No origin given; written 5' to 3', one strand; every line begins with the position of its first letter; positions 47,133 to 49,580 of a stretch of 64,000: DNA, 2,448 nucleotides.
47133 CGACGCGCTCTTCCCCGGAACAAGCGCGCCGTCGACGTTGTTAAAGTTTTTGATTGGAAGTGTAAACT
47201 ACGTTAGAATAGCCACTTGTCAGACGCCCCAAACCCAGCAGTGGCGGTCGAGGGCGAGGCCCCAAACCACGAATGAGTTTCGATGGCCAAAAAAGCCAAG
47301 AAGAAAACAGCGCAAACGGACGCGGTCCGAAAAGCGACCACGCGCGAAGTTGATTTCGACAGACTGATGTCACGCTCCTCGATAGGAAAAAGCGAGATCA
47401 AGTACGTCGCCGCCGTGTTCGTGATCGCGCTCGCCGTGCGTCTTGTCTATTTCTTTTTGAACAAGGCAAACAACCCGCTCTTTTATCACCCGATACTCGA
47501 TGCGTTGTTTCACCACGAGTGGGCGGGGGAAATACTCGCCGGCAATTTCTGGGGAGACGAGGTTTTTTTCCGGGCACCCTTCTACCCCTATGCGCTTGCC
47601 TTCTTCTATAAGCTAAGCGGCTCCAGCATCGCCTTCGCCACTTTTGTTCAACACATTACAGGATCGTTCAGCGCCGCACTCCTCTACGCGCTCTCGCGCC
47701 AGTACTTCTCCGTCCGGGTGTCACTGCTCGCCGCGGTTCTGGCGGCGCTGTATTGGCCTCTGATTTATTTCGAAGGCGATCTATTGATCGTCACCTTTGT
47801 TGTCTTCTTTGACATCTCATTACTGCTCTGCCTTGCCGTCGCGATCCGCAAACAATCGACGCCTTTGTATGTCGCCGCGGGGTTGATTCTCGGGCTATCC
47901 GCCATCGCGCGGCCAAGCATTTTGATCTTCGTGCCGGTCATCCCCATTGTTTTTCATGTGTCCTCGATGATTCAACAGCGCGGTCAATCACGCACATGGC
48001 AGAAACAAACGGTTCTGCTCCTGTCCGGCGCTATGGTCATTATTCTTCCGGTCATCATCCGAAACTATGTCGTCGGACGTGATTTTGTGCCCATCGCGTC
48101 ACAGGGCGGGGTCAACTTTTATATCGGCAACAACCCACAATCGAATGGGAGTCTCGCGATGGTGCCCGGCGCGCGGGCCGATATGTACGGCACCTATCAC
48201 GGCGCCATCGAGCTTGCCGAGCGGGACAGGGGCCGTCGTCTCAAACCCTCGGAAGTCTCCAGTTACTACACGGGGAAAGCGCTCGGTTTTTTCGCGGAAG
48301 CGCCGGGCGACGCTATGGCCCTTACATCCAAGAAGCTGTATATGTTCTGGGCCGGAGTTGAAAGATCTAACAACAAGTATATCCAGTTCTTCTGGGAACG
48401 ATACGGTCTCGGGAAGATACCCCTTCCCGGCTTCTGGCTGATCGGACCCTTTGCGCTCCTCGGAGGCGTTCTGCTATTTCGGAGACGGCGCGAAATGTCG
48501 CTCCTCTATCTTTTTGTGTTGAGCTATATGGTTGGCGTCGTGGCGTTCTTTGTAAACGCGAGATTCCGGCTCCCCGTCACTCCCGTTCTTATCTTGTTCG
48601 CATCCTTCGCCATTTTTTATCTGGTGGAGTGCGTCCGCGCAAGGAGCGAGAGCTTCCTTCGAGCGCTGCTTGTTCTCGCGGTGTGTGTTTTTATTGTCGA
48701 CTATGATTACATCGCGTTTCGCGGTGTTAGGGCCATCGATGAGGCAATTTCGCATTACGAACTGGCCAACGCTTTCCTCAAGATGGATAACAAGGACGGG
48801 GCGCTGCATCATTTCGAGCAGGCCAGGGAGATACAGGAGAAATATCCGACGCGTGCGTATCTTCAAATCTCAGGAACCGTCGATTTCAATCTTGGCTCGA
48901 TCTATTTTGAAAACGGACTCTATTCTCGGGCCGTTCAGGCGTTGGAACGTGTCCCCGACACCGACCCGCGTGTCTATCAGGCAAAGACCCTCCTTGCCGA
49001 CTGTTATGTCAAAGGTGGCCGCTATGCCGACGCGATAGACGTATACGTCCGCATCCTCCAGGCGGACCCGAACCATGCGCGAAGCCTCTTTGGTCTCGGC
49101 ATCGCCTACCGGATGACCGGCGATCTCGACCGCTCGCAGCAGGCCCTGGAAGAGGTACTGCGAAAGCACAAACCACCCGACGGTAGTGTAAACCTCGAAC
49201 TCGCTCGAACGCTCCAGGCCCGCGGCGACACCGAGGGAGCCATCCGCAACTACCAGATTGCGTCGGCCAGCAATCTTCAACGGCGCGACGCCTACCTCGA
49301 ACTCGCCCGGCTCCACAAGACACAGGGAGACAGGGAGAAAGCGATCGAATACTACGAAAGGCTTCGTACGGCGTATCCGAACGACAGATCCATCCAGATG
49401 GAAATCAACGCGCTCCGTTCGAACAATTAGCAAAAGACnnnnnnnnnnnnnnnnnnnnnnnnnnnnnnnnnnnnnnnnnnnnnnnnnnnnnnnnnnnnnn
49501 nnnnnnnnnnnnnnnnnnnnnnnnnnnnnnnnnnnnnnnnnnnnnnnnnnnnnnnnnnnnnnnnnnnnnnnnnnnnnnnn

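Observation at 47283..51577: Tandem pair of TMTC-like GT-C glycosyltransferase + TPR genes, plus a stand-alone GT-C copy at 28128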

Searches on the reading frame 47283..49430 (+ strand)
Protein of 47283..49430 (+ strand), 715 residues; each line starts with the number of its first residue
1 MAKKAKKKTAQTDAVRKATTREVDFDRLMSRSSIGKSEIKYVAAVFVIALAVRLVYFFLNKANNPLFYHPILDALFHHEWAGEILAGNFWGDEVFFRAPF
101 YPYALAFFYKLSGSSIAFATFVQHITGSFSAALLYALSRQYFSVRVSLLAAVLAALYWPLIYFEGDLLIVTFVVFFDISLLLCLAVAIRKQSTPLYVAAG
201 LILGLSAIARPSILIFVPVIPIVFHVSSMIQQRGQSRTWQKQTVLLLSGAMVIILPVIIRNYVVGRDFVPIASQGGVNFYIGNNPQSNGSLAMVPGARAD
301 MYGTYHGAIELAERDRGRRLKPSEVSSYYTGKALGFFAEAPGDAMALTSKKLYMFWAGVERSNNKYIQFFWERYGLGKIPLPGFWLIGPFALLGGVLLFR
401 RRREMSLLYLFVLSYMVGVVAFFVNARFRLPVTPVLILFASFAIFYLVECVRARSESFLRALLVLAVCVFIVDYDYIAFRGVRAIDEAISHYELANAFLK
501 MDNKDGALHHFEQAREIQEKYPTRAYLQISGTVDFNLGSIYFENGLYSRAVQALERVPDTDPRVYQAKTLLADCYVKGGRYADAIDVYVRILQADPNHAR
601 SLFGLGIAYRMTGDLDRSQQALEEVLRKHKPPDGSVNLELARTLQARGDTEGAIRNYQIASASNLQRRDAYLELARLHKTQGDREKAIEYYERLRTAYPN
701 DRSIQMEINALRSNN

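Call 3: search_protein_families(library=pfam, proteins=[window:47283-49430:+], max_evalue=0.1)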
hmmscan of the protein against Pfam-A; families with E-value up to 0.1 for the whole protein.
window:47283-49430:+ (715 aa): 33 families (the best 25 are shown)
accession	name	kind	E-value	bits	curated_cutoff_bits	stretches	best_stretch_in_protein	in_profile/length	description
PF07719.23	TPR_2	-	4.6e-24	82.9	27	4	669-701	2-34/34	Tetratricopeptide repeat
PF13174.12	TPR_6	-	5.5e-23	80.4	26.3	3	669-700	1-32/33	Tetratricopeptide repeat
PF13432.12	TPR_16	-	1.6e-22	80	32.7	3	536-598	2-64/65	Tetratricopeptide repeat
PF14559.12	TPR_19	-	2.8e-21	76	25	4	542-600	2-60/68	Tetratricopeptide repeat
PF00515.34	TPR_1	-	6.6e-21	73.6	27.8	3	488-521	1-34/34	Tetratricopeptide repeat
PF13428.12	TPR_14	-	6.8e-20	70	23.5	2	669-706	2-39/44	Tetratricopeptide repeat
PF13181.12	TPR_8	-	4.8e-19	67.3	25.7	2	669-694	2-27/34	Tetratricopeptide repeat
PF13424.12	TPR_12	-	2.1e-18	66.7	30.1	4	567-627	3-73/77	Tetratricopeptide repeat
PF13176.12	TPR_7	-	4.1e-16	58.1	27.9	2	670-697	1-29/36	Tetratricopeptide repeat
PF13431.12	TPR_17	-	3.5e-12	46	24.4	1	588-620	2-34/34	Tetratricopeptide repeat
PF13414.12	TPR_11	-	1.5e-11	44.2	26.8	1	573-612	2-41/42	TPR repeat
PF13231.12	PMT_2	-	6.8e-10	39.8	26.1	1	98-258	3-158/160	Dolichyl-phosphate-mannose-protein mannosyltransferase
PF12895.13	ANAPC3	-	1.2e-09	38.8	27.2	1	537-589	29-80/82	Anaphase-promoting complex, cyclosome, subunit 3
PF13374.12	TPR_10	-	4.1e-09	36.6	27.5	0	494-520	8-34/42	Tetratricopeptide repeat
PF14938.12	SNAP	-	1.1e-05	25.6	25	1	485-594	71-184/282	Soluble NSF attachment protein, SNAP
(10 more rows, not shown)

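Call 4: search_protein_families(library=ncbifam, proteins=[window:47283-49430:+], max_evalue=0.1)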
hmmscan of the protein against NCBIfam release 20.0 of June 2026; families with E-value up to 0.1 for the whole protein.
window:47283-49430:+ (715 aa): 31 families (the best 25 are shown)
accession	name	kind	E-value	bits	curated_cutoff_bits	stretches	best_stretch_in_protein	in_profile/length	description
TIGR02917.1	PEP_TPR_lipo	equivalog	6e-18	64.1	312.2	1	486-700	463-667/899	XrtA/PEP-CTERM system TPR-repeat protein PrsT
NF040959.1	MamA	equivalog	4.9e-17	62.1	200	1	535-658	75-197/204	magnetosome protein MamA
TIGR02552.1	LcrH_SycD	equivalog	5.2e-15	55.3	104.8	2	542-630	29-117/136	SycD/LcrH family type III secretion system chaperone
TIGR02521.1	type_IV_pilW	equivalog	5.1e-12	45.8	154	1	533-701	33-202/234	type IV pilus biogenesis/stability protein PilW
TIGR02795.1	tol_pal_ybgF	equivalog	2.3e-11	44.3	90.1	2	640-705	45-113/119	tol-pal system protein YbgF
NF008757.0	PRK11788.1-5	equivalog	1.9e-10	40.5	363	2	528-629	177-279/388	lipopolysaccharide assembly protein LapB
NF033758.1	gliding_GltE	equivalog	9.7e-08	31.4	225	1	548-655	239-346/411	adventurous gliding motility TPR repeat lipoprotein GltE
NF052415.1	T3SS_chap_SctY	equivalog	1.6e-07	31.8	70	2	570-657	11-100/106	type III secretion apparatus assembly chaperone SctY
NF052312.1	T9SS_PorW_SprE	equivalog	7.8e-07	28.1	250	1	563-693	177-315/716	type IX secretion system periplasmic lipoprotein PorW/SprE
NF047371.1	FlcA_CTERM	equivalog_domain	8.9e-07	27.7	300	1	502-593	453-535/646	periplasmic flagellar collar protein FlcA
NF002725.1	PRK02603.1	equivalog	1e-06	28.8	143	0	645-700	46-104/173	photosystem I assembly protein Ycf3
NF047507.1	TPR_BatC_Lepto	exception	1e-06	28.4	175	1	525-599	52-130/214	TPR repeat-containing protein BatC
NF052230.1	T9SS_PorE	exception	1e-06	27.3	600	1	619-711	42-134/648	PorE family type IX secretion system protein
NF047558.1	TPR_END_plus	domain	1.1e-06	28.5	32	1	491-523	2-34/56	TPR end-of-group domain-containing protein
NF008756.0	PRK11788.1-4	equivalog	3e-06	26.5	474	1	583-703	53-176/389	lipopolysaccharide assembly protein LapB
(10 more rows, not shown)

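Call 11: find_homologous_proteins(query=window:47283-49430:+, max_evalue=0.00001)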
Query window:47283-49430:+ (715 aa): 935 proteins with E <= 0.00001 among 8000 candidates; the best 120 are listed.
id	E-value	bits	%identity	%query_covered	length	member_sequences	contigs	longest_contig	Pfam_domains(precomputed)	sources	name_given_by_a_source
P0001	0.0e+0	1597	100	100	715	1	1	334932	PF13431.13,PF23914.2,PF13414.13,PF13176.13,PF13428.13,PF13374.13,PF14559.13,PF24575.2,PF13371.13,PF00515.35,PF12895.14,PF13424.13,PF21033.5,PF14938.13,PF13432.13,PF13181.13,PF07719.24,PF13174.13,PF13231.13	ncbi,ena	-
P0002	0.0e+0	1288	78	100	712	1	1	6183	PF13414.13,PF01535.27,PF12569.15,PF13374.13,PF07721.21,PF24575.2,PF00515.35,PF13424.13,PF14938.13,PF14561.13,PF07719.24,PF13174.13,PF13231.13,PF13431.13,PF23914.2,PF25058.2,PF13176.13,PF13428.13,PF25064.2,PF14559.13,PF13371.13,PF12895.14,PF21033.5,PF13432.13,PF13181.13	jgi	jgi:tetratricopeptide (TPR) repeat protein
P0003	0.0e+0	1089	67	100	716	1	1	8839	PF13431.13,PF23914.2,PF13414.13,PF25058.2,PF13176.13,PF13428.13,PF13374.13,PF14559.13,PF24575.2,PF13371.13,PF00515.35,PF12895.14,PF13424.13,PF21033.5,PF13432.13,PF13181.13,PF14561.13,PF07719.24,PF13174.13,PF13231.13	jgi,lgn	jgi:tetratricopeptide (TPR) repeat protein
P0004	0.0e+0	1077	65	100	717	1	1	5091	PF13431.13,PF13414.13,PF13176.13,PF13428.13,PF13374.13,PF07721.21,PF14559.13,PF24575.2,PF13371.13,PF00515.35,PF12895.14,PF13424.13,PF21033.5,PF13432.13,PF13181.13,PF14561.13,PF07719.24,PF13174.13,PF13231.13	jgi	jgi:pentatricopeptide repeat protein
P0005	0.0e+0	1076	66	100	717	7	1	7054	PF13431.13,PF13414.13,PF25058.2,PF13176.13,PF13428.13,PF13374.13,PF14559.13,PF13371.13,PF00515.35,PF12895.14,PF13424.13,PF21033.5,PF13432.13,PF13181.13,PF14561.13,PF07719.24,PF13174.13,PF13231.13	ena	-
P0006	0.0e+0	1074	66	100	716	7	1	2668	PF13431.13,PF09976.16,PF13414.13,PF13176.13,PF13428.13,PF12688.14,PF13374.13,PF07721.21,PF14559.13,PF24575.2,PF13371.13,PF00515.35,PF13424.13,PF13432.13,PF13181.13,PF14561.13,PF07719.24,PF13174.13,PF13231.13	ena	-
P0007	0.0e+0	1063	66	97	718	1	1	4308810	PF13431.13,PF13414.13,PF13176.13,PF13428.13,PF13374.13,PF14559.13,PF00515.35,PF12895.14,PF13424.13,PF21033.5,PF13432.13,PF13181.13,PF07719.24,PF13174.13,PF13231.13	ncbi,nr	ncbi:MAG: tetratricopeptide repeat protein [Candidatus Latescibacterota bacterium]|nr:MAG: tetratric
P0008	0.0e+0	1057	65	100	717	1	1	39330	PF13431.13,PF23914.2,PF13414.13,PF25058.2,PF13176.13,PF13428.13,PF14559.13,PF24575.2,PF13371.13,PF00515.35,PF12895.14,PF13424.13,PF21033.5,PF13432.13,PF13181.13,PF07719.24,PF13174.13,PF13231.13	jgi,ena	-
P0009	0.0e+0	1057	65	100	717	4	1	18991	PF13431.13,PF13414.13,PF13176.13,PF13428.13,PF13374.13,PF14559.13,PF24575.2,PF00515.35,PF13424.13,PF21033.5,PF13432.13,PF13181.13,PF14561.13,PF07719.24,PF13174.13,PF13231.13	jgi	jgi:tetratricopeptide (TPR) repeat protein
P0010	0.0e+0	1049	63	100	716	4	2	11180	PF13431.13,PF09976.16,PF13414.13,PF13176.13,PF13428.13,PF25064.2,PF13374.13,PF07721.21,PF14559.13,PF24575.2,PF13371.13,PF00515.35,PF13424.13,PF21033.5,PF13432.13,PF13181.13,PF14561.13,PF07719.24,PF13174.13,PF13231.13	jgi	-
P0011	0.0e+0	1029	63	100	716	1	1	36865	PF13431.13,PF13414.13,PF16918.12,PF13176.13,PF13428.13,PF07721.21,PF14559.13,PF13371.13,PF00515.35,PF13424.13,PF21033.5,PF13432.13,PF13181.13,PF14561.13,PF07719.24,PF13174.13,PF13231.13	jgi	jgi:tetratricopeptide (TPR) repeat protein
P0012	0.0e+0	1021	64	96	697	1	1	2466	PF13431.13,PF13414.13,PF13176.13,PF13428.13,PF07721.21,PF14559.13,PF13371.13,PF00515.35,PF13424.13,PF21033.5,PF13432.13,PF13181.13,PF07719.24,PF13174.13,PF13231.13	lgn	-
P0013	2.8e-298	1009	63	97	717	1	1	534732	PF13431.13,PF13414.13,PF13176.13,PF13428.13,PF14559.13,PF00515.35,PF13424.13,PF21033.5,PF13432.13,PF13181.13,PF07719.24,PF13174.13,PF13231.13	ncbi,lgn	-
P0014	1.5e-296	1003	63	97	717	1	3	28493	PF13431.13,PF13414.13,PF13176.13,PF13428.13,PF14559.13,PF00515.35,PF12895.14,PF13424.13,PF21033.5,PF13432.13,PF13181.13,PF07719.24,PF13174.13,PF13231.13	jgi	jgi:tetratricopeptide (TPR) repeat protein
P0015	1.0e-290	984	63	98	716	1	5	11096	PF13431.13,PF13414.13,PF13176.13,PF13428.13,PF13374.13,PF07721.21,PF14559.13,PF13371.13,PF00515.35,PF12895.14,PF13424.13,PF21033.5,PF13432.13,PF13181.13,PF07719.24,PF13174.13,PF13231.13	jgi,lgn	jgi:tetratricopeptide (TPR) repeat protein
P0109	3.8e-184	632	44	100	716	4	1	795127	PF13431.13,PF13176.13,PF13428.13,PF14559.13,PF13371.13,PF00515.35,PF13424.13,PF13432.13,PF13181.13,PF07719.24,PF13174.13,PF13231.13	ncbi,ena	-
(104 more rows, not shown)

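Call 12: search_solved_structures(query=window:47283-49430:+, max_evalue=1, show_alignments=2)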
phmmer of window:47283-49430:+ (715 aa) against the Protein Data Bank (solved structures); distinct sequences matched with E-value up to 1: 169 (the best 60 are shown).
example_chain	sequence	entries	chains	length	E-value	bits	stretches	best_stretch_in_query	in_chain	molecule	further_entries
9qhb_A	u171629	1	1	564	5.6e-93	315.6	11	534-625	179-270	Engineered tetratricopeptide repeat protein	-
8bu0_A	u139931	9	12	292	2.2e-33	118.6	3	534-626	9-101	Consensus tetratricopeptide repeat protein | Crystal structure of an 8-repeat consensus TPR superhelix with Zinc. | Monomer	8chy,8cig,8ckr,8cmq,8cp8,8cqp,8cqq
9qhc_A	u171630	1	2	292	3.9e-33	117.9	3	532-625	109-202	Engineered tetratricopeptide repeat protein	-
7obi_A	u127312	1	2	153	5.9e-20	74.3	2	536-617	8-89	CTPR-rv4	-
8ch0_A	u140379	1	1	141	1.2e-17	66.7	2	533-617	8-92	Consensus tetratricopeptide repeat protein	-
2fo7_A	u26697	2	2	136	1.4e-17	66.4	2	535-618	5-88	SYNTHETIC CONSENSUS TPR PROTEIN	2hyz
7yeh_B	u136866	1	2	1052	5.8e-17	64.4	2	532-694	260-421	UDP-N-acetylglucosamine--peptide N-acetylglucosaminyltransferase 110 kDa subunit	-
7yea_A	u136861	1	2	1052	5.8e-17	64.4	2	532-694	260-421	UDP-N-acetylglucosamine--peptide N-acetylglucosaminyltransferase 110 kDa subunit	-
7ntf_A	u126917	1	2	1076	1.4e-16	63.1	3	532-694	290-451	Isoform 1 of UDP-N-acetylglucosamine--peptide N-acetylglucosaminyltransferase 110 kDa subu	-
1w3b_A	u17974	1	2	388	9.8e-16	60.3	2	533-676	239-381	UDP-N-ACETYLGLUCOSAMINE--PEPTIDE N-ACETYLGLUCOSAMINYLTRANSFERASE 110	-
6eou_A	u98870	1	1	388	1e-15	60.2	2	532-676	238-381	UDP-N-acetylglucosamine--peptide N-acetylglucosaminyltransferase 110 kDa subunit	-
9gzg_A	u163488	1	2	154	1.5e-15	59.7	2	536-622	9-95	Engineered CTPR protein with glutamic acids for conductivity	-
1na0_A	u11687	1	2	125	1.4e-13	53.2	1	534-628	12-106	designed protein CTPR3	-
3kd7_A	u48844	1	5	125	8.9e-12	47.3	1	535-610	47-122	CTPR390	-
2wqh_A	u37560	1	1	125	1.2e-10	43.5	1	534-629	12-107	CTPR3Y3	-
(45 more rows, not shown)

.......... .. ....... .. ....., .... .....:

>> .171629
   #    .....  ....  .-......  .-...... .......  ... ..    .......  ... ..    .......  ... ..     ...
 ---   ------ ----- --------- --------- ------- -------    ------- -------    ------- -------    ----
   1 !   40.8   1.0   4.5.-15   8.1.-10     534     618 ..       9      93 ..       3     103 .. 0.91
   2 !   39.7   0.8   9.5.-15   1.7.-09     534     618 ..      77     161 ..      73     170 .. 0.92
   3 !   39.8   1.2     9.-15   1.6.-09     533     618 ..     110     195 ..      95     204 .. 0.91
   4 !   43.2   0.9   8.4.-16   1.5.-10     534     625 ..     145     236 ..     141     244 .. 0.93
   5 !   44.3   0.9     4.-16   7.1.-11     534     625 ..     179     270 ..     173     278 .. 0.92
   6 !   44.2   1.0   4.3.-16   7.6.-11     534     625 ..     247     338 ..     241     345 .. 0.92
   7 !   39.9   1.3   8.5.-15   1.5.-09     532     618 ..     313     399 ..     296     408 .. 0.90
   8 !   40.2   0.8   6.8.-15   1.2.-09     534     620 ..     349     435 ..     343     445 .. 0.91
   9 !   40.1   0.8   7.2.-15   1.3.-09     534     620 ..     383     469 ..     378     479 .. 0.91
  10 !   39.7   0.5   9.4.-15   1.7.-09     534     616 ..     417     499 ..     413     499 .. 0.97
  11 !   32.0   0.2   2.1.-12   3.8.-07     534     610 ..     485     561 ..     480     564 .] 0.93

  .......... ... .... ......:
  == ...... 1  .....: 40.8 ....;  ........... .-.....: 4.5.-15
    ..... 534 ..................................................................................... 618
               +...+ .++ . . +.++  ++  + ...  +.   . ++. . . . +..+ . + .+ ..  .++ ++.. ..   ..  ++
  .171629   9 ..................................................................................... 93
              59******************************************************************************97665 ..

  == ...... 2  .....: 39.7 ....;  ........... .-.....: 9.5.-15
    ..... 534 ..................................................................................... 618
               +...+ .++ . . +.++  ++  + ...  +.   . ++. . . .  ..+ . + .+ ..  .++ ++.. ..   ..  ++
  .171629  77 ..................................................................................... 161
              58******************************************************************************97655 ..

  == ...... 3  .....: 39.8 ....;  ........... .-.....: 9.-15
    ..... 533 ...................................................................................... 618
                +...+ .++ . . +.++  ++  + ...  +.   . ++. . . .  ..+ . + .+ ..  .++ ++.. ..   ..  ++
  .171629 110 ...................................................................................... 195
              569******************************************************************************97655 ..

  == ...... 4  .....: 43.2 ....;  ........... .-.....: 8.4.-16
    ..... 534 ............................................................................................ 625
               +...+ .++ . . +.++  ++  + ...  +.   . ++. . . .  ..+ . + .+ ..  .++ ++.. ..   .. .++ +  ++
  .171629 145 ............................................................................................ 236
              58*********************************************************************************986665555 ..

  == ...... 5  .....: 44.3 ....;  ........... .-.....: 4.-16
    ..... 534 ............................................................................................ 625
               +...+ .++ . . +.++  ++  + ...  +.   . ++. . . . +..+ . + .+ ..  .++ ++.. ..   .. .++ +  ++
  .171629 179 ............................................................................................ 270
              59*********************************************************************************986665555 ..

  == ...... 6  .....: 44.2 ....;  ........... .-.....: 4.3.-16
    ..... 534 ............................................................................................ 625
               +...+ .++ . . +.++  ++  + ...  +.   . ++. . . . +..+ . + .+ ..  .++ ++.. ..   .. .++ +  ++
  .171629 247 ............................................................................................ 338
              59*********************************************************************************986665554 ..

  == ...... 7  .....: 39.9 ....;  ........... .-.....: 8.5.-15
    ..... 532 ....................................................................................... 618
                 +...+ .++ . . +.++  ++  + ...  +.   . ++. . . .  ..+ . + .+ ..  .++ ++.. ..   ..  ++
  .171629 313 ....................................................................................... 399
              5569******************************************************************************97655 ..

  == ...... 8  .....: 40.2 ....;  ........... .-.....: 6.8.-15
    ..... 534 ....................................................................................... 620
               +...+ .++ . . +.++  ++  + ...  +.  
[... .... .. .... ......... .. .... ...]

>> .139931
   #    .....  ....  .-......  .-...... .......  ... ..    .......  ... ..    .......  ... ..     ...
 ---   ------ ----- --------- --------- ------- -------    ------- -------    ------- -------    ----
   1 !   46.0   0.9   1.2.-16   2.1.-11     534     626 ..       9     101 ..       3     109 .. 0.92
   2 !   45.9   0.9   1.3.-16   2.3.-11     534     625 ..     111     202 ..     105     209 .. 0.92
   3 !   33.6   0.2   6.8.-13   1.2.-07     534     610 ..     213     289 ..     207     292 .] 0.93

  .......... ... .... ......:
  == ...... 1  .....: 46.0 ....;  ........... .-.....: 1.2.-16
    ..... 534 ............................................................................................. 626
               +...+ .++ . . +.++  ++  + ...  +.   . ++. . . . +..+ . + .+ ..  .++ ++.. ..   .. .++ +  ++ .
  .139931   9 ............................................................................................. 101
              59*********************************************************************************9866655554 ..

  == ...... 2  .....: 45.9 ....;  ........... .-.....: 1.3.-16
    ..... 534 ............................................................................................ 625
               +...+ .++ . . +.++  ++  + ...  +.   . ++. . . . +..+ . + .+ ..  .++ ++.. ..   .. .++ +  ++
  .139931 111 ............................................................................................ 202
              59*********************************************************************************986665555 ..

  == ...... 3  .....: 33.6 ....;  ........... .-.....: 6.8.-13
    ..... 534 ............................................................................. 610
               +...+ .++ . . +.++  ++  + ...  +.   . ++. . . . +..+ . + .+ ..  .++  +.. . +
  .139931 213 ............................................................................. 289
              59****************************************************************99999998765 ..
